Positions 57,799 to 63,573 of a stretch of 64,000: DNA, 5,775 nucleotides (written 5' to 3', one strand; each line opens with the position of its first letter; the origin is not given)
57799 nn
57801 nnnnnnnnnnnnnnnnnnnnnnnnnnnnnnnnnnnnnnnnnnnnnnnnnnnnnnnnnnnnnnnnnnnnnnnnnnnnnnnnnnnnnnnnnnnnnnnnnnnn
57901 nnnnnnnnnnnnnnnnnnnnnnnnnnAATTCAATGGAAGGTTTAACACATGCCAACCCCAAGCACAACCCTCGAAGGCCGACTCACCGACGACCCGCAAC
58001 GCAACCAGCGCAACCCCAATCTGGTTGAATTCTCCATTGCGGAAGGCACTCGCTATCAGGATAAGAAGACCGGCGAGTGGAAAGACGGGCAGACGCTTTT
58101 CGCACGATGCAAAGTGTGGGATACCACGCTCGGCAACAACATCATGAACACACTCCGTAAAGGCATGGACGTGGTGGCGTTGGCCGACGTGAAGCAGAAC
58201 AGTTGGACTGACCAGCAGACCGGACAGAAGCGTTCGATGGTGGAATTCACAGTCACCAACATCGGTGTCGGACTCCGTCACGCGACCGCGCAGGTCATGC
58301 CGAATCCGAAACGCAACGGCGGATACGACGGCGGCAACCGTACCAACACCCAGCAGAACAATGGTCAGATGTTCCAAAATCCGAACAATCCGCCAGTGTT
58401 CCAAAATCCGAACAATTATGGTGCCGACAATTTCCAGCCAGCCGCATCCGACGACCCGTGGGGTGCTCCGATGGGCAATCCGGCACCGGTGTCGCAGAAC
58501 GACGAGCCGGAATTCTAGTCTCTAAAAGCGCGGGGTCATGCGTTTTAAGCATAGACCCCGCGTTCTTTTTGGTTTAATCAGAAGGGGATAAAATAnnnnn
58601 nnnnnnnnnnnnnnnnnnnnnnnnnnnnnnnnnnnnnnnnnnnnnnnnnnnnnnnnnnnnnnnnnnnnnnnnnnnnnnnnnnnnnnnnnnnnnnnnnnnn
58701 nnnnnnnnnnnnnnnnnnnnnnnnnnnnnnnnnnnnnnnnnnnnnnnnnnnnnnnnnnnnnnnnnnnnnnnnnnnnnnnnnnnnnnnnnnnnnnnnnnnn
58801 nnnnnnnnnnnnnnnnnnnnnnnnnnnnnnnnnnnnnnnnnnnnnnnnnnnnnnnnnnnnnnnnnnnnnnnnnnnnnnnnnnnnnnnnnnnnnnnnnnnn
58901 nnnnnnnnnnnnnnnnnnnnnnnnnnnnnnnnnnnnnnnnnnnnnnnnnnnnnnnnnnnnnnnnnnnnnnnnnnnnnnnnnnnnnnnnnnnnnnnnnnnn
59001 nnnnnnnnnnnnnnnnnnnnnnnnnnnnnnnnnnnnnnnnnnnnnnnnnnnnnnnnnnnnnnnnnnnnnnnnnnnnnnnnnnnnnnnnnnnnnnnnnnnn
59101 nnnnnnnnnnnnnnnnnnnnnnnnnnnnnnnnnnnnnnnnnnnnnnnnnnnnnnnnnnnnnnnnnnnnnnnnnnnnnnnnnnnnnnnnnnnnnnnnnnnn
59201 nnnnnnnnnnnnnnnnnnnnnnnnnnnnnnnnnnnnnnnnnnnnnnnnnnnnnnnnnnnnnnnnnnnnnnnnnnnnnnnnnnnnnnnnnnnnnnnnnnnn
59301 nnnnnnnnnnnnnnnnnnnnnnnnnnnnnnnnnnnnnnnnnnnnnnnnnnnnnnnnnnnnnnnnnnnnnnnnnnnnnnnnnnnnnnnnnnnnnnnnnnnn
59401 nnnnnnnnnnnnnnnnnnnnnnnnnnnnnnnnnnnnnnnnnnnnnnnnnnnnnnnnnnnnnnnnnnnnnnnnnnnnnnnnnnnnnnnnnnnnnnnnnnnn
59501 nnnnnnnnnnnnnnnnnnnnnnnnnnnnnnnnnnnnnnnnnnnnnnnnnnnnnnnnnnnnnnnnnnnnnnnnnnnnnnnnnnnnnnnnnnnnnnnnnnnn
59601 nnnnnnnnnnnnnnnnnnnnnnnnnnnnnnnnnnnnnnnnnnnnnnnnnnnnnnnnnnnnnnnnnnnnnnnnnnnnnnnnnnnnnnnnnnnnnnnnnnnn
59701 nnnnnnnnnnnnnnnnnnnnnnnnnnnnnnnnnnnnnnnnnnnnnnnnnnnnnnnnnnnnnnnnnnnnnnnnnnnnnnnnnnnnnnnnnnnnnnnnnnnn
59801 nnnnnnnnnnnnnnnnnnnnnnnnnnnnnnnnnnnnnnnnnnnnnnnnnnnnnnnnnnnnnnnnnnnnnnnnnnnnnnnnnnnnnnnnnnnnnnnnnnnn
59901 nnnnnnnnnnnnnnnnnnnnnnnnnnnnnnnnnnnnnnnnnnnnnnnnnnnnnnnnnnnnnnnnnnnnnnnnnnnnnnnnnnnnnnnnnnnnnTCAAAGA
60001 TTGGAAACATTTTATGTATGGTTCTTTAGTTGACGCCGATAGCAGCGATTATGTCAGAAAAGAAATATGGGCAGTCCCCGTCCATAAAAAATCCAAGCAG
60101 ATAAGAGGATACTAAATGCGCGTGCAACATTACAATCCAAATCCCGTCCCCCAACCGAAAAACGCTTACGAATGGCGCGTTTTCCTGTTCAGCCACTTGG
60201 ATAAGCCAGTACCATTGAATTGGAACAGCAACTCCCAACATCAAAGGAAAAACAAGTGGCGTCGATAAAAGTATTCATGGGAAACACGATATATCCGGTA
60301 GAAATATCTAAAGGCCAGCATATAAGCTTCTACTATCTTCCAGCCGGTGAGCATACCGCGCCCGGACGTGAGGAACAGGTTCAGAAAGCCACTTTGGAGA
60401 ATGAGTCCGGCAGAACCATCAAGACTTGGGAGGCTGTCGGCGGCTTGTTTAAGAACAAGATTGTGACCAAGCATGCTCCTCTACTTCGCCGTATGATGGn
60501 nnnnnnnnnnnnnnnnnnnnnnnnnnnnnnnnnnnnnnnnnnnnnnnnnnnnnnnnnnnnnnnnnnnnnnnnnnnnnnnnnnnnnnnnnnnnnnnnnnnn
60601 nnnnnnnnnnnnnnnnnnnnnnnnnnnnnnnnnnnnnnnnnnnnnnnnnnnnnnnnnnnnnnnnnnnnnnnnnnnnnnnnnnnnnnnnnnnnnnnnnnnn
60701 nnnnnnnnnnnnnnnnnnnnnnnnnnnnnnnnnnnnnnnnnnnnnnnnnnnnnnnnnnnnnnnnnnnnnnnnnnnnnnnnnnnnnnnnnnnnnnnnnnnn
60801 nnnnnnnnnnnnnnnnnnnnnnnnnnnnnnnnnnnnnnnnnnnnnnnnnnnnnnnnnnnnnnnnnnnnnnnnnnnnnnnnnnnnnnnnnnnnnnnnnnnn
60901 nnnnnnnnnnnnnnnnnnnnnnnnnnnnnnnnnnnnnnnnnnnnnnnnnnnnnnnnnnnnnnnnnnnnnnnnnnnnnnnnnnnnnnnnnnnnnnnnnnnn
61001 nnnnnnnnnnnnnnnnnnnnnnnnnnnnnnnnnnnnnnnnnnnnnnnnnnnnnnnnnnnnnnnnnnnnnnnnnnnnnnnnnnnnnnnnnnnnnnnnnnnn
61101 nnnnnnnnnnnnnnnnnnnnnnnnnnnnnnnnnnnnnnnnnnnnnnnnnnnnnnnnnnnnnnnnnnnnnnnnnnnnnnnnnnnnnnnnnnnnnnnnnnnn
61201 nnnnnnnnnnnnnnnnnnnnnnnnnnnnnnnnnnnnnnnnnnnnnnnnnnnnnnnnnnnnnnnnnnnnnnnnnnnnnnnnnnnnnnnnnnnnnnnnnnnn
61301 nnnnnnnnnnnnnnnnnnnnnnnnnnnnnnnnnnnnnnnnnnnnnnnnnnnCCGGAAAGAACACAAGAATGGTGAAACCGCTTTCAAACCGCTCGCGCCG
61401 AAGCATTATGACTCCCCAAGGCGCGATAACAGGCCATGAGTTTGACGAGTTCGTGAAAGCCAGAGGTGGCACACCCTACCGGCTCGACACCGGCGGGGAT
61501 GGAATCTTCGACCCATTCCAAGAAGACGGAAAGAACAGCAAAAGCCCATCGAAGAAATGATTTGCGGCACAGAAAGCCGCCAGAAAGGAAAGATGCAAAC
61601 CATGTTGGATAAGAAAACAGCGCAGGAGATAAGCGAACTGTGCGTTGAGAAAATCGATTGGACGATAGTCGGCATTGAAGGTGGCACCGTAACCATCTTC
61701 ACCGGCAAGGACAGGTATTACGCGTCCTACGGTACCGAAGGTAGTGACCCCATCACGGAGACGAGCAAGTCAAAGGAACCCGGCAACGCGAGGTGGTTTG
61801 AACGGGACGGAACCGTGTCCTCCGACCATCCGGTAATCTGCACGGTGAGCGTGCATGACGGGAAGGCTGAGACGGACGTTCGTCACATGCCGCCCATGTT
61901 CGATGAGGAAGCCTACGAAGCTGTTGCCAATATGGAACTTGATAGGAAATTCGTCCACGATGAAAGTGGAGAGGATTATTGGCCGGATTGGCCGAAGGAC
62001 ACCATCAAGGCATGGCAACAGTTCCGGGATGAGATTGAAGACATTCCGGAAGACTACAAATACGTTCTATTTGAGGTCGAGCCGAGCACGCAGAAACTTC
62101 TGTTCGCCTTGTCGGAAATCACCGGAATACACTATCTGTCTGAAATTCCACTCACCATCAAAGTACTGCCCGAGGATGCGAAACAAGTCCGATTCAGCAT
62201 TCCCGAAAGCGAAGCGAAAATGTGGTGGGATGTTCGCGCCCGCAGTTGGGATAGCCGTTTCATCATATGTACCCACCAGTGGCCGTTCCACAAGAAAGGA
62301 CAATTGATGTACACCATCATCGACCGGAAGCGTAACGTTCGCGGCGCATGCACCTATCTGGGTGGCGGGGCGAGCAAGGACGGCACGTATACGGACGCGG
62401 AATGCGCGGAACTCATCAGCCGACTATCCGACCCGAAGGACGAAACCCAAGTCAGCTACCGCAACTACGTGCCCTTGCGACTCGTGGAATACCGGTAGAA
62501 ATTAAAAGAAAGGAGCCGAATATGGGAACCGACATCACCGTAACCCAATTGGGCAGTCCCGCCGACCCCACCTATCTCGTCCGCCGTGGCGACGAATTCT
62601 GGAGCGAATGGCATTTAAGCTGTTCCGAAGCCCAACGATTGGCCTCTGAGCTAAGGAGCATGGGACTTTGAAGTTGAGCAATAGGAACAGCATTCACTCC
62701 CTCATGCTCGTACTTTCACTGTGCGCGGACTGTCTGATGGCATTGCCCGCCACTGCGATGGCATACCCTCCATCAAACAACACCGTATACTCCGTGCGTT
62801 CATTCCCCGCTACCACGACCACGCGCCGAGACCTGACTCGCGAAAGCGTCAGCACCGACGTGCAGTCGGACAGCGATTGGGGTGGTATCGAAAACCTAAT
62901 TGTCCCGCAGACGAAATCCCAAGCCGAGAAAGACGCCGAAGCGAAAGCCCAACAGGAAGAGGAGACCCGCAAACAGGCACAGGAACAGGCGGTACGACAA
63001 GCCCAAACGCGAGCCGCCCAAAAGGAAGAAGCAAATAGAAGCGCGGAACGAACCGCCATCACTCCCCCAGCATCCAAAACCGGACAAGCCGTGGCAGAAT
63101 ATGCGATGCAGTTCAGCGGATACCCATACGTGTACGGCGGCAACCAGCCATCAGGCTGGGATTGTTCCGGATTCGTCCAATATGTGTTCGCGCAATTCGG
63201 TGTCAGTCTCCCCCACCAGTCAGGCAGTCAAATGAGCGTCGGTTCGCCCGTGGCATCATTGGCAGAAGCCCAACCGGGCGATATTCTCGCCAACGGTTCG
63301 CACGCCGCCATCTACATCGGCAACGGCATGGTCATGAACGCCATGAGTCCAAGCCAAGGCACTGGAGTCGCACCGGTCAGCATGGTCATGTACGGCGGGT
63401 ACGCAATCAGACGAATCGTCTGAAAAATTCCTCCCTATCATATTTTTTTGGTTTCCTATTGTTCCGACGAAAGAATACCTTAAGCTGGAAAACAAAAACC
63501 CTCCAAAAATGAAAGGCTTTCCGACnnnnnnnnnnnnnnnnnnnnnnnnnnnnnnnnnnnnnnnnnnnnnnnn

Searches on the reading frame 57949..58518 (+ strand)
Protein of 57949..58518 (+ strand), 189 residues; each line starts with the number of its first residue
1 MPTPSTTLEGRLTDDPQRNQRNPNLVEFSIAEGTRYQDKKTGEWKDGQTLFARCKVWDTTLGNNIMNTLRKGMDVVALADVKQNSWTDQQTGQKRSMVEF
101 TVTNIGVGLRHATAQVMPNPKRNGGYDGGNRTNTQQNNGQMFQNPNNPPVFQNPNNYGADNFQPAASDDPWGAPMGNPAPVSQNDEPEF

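Call 13: search_protein_families(library=pfam, proteins=[window:57949-58518:+], max_evalue=0.01)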
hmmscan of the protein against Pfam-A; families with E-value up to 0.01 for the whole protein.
window:57949-58518:+ (189 aa): 1 family
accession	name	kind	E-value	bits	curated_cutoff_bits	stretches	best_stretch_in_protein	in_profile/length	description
PF00436.31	SSB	-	1.8e-15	57.3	26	1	6-105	4-101/104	Single-strand binding protein family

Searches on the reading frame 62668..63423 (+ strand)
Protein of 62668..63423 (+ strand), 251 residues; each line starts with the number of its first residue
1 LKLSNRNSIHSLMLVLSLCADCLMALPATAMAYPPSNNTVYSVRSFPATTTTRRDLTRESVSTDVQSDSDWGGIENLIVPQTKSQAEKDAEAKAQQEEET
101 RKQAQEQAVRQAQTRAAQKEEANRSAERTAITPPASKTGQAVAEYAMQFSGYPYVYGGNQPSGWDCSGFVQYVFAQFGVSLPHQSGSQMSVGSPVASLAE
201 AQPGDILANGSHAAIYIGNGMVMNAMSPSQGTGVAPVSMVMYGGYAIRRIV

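Call 13: search_protein_families(library=pfam, proteins=[window:62668-63423:+], max_evalue=0.01)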
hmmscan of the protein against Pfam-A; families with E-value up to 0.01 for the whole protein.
window:62668-63423:+ (251 aa): 1 family
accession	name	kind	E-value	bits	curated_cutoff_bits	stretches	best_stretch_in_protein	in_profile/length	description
PF00877.26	NLPC_P60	-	7.6e-21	74.5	23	1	151-238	1-92/105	NlpC/P60 family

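Call 97: find_encoding_contigs(protein=window:62668-63423:+, flank=10000, max_places=1)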
Protein window:62668-63423:+ (251 aa): 24 contigs read that carry it; 1 place shown.
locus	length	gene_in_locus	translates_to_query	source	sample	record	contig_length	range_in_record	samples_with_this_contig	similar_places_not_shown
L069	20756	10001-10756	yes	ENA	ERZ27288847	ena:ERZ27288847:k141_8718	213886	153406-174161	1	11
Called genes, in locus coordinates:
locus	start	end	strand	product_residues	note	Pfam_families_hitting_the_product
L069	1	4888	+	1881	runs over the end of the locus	PF16640:Big_3_5 (faint), PF09479:Flg_new, PF18998:Flg_new_2 (weak), PF09479:Flg_new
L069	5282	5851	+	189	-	PF00436:SSB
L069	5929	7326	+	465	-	PF21817:CapR (faint)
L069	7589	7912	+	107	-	-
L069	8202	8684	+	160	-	PF05257:CHAP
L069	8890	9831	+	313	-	-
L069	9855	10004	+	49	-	-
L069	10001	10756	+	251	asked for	PF00877:NLPC_P60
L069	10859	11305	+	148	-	-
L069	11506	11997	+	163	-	PF14018:DUF4234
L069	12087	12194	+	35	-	-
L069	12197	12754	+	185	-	-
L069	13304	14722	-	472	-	PF01385:OrfB_IS605, PF07282:Cas12f1-like_TNB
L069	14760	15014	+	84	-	-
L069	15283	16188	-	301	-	PF04796:RepA_C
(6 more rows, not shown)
